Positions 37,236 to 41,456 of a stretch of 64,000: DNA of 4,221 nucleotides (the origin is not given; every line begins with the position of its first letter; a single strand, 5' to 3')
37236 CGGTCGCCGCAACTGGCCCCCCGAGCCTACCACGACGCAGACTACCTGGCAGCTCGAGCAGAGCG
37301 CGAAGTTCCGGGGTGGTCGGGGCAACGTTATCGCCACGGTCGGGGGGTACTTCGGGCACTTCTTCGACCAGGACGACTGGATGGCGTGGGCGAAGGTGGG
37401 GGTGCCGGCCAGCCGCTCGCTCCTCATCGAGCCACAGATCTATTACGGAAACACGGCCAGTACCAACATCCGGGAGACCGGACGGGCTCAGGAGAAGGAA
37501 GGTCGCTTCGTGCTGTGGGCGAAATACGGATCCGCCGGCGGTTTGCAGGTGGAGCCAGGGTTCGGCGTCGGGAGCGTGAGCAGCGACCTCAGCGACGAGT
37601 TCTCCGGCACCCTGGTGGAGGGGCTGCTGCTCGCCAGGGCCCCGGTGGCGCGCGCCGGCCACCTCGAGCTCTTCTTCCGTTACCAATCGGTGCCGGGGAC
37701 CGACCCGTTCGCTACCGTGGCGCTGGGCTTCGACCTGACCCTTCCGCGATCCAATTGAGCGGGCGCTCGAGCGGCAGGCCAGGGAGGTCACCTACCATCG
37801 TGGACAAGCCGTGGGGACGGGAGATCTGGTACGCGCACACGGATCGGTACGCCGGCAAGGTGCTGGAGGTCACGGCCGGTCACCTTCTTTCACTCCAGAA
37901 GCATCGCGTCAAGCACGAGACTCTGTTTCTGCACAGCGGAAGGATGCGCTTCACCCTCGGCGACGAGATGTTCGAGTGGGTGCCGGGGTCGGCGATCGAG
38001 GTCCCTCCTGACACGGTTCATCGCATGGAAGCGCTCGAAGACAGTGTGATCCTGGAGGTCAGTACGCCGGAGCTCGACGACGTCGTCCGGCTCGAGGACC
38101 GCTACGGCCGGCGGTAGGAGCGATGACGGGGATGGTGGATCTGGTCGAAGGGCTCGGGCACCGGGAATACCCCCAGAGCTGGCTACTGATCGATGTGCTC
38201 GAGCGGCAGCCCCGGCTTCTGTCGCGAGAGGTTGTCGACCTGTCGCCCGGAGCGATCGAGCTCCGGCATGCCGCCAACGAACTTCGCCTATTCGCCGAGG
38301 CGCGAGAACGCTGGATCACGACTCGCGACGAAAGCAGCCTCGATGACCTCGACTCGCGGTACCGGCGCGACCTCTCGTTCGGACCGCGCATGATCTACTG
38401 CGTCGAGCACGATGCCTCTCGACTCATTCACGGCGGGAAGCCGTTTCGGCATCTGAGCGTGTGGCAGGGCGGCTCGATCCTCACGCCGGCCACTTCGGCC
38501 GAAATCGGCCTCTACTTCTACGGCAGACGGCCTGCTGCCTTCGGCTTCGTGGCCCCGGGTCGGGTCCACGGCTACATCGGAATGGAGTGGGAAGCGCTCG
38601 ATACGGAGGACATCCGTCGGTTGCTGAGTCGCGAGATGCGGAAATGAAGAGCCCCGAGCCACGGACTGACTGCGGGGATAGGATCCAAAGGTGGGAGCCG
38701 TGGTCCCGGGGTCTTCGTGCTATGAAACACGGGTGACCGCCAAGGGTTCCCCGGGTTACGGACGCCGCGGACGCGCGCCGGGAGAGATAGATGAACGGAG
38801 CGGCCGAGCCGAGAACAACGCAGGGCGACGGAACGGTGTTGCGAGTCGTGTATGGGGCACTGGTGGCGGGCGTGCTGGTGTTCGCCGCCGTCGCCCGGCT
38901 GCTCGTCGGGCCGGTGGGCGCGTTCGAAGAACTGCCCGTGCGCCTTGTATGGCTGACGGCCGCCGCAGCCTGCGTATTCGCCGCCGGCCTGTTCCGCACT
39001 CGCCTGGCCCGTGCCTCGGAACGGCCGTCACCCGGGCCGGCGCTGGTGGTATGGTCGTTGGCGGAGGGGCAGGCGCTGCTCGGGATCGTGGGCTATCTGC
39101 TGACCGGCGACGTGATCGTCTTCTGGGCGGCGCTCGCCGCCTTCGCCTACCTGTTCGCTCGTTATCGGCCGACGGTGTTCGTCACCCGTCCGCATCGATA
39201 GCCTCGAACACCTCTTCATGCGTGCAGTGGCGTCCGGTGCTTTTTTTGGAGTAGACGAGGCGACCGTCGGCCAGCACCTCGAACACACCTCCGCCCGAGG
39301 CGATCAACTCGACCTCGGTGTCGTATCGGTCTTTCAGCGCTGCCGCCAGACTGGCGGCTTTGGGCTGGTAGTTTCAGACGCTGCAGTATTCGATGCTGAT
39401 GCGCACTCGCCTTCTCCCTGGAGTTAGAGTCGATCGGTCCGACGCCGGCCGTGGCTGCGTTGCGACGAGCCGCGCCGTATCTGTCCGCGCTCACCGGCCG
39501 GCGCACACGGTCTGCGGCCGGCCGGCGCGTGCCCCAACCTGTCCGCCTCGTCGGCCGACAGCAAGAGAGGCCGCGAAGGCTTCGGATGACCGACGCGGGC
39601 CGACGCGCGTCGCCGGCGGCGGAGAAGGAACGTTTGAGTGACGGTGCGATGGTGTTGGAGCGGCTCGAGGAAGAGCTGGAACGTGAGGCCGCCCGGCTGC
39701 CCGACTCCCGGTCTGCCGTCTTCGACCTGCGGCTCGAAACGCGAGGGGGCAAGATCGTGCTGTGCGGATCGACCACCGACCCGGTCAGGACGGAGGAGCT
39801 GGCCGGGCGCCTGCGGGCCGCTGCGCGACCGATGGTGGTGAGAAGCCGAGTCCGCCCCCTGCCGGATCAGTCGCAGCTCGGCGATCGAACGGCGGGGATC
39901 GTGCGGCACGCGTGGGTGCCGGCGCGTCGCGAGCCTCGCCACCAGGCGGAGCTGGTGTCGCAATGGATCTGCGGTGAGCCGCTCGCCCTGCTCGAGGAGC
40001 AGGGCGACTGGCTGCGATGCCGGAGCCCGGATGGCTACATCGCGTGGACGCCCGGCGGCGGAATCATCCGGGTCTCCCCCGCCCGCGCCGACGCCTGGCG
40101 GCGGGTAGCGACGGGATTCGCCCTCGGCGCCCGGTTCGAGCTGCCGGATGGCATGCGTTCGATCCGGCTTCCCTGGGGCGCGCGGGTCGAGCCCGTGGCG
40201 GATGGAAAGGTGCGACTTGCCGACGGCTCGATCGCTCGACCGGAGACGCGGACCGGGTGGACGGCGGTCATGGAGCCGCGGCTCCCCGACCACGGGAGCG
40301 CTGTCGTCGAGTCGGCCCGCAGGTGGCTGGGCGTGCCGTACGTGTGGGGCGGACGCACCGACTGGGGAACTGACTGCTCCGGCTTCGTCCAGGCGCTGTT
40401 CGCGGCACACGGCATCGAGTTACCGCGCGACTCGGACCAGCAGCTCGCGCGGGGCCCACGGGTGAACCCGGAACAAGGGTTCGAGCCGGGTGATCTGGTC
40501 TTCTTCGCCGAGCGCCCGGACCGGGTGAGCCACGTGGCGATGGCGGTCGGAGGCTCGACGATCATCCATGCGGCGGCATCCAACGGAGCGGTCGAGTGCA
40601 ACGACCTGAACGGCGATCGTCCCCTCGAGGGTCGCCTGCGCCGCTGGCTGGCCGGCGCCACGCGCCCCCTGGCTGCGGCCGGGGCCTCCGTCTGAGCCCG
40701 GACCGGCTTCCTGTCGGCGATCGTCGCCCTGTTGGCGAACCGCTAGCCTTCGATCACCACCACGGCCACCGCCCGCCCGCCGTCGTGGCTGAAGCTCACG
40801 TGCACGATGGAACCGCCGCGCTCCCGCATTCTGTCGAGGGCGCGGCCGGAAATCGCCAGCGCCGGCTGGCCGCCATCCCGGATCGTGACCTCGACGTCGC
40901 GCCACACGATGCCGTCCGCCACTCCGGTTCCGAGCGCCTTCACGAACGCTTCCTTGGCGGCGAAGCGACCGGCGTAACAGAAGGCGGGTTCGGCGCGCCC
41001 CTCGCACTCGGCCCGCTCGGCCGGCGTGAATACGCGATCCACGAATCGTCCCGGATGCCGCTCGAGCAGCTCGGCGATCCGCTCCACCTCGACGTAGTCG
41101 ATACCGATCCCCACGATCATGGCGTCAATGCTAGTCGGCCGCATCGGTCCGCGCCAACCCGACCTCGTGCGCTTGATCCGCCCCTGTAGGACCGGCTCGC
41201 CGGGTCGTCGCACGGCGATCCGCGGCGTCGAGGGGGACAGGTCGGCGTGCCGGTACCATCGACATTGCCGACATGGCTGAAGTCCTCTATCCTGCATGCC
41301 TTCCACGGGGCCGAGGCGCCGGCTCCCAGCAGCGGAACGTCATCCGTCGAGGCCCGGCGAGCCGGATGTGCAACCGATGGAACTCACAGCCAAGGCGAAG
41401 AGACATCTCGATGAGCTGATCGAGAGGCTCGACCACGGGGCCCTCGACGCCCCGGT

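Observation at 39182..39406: Unannotated SelW-like selenoprotein gene with in-frame TGA and SECIS-like hairpin, hidden on the reverse strand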

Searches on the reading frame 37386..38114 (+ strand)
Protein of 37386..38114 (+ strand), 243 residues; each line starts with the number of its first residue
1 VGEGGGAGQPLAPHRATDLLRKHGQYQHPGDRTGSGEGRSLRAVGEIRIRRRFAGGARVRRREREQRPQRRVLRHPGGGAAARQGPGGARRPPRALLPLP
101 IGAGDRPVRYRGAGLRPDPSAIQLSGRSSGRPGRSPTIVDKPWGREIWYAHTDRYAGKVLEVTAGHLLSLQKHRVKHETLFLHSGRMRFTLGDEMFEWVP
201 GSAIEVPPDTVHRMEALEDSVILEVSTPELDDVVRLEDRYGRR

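Call 56: search_protein_families(library=pfam, proteins=[window:37386-38114:+], max_evalue=0.001)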
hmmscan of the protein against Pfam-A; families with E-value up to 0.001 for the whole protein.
window:37386-38114:+ (243 aa): 2 families
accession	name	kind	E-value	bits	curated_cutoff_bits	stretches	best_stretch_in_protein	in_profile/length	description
PF01050.24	MannoseP_isomer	-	8.5e-08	32.8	23.6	1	139-238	12-116/116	Mannose-6-phosphate isomerase C-terminal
PF07883.17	Cupin_2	-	2.1e-07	31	27.2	1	166-220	9-62/70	Cupin domain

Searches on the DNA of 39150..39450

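Call 35: search_rna_families(source=window, start=39150, end=39450, threshold=evalue, max_evalue=10)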
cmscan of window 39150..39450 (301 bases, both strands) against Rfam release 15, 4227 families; matches with E-value up to 10: 1.
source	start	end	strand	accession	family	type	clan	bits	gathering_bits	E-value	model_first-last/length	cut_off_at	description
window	39371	39387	+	RF01337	CRISPR-DR24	Gene; CRISPR;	-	13.5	35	6.3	1-30/30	no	CRISPR RNA direct repeat element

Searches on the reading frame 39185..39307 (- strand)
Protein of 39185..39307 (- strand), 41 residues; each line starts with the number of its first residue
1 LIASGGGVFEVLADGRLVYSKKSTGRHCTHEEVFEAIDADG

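Call 4: search_protein_families(library=pfam, proteins=[window:39185-39307:-], max_evalue=1)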
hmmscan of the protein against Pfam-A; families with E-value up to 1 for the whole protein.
seq(41 aa): 1 family
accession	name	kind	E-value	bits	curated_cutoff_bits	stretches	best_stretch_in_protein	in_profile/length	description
PF10262.15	Rdx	-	3.1e-07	30.9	22.6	1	3-38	38-73/74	Rdx family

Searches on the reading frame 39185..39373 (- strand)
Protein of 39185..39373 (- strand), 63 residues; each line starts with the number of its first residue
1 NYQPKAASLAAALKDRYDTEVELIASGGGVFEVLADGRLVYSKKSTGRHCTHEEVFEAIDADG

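Call 56: search_protein_families(library=pfam, proteins=[window:39185-39373:-], max_evalue=0.001)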
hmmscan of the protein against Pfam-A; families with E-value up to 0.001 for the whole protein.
seq(63 aa): 1 family
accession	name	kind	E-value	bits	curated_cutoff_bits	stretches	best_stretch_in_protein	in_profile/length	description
PF10262.15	Rdx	-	4.2e-12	46.5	22.6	1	1-60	11-73/74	Rdx family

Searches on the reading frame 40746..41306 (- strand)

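Call 56: search_protein_families(library=pfam, proteins=[window:40746-41306:-], max_evalue=0.001)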
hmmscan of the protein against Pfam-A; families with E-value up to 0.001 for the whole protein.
window:40746-41306:- (187 aa): 1 family
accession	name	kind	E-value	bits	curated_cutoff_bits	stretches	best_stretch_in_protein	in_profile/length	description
PF01648.25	ACPS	-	1.6e-19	70.4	25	1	66-159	1-95/111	4'-phosphopantetheinyl transferase superfamily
